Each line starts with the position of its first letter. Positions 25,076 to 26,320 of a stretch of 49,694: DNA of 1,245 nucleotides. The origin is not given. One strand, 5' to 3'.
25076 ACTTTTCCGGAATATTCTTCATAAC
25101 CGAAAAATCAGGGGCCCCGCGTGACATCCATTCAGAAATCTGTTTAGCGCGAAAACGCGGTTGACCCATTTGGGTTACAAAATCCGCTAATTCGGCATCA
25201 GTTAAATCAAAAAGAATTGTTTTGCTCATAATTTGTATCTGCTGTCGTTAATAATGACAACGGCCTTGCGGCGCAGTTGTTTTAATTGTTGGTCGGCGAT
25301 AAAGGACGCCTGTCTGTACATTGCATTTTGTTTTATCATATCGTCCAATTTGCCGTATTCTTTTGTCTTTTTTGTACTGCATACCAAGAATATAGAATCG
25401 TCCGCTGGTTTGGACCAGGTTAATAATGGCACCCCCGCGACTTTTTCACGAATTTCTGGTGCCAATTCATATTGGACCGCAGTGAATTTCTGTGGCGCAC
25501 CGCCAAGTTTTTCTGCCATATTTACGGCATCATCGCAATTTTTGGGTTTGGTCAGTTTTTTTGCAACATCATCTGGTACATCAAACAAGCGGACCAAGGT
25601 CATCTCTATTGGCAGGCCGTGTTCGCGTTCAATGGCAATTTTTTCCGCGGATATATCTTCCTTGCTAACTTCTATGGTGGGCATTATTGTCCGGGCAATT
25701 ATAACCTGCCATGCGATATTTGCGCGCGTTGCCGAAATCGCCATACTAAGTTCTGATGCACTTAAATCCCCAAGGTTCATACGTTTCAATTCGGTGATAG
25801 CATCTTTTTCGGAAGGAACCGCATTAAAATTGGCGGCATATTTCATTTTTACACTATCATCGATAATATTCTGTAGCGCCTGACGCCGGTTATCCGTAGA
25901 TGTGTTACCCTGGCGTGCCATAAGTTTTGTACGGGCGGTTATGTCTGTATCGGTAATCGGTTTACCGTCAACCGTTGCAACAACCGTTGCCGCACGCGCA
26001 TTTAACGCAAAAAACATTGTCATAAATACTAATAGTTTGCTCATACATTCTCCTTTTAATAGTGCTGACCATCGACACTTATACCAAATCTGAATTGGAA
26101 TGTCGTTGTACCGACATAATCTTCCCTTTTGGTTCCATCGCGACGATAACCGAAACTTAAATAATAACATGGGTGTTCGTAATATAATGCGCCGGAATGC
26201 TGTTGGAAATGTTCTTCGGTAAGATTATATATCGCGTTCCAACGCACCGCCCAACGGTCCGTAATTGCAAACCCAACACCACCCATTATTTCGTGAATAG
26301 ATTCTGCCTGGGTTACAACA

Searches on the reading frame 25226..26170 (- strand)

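Call 23: search_protein_families(library=ncbifam, proteins=[window:25226-26170:-], max_evalue=1)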
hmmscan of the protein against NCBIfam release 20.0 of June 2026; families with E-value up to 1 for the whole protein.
window:25226-26170:- (314 aa): 1 family
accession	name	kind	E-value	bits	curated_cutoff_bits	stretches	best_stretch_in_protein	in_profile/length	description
TIGR02925.1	cis_trans_EpsD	equivalog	0.00091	18.9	108.9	1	59-115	24-82/232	EpsD family peptidyl-prolyl cis-trans isomerase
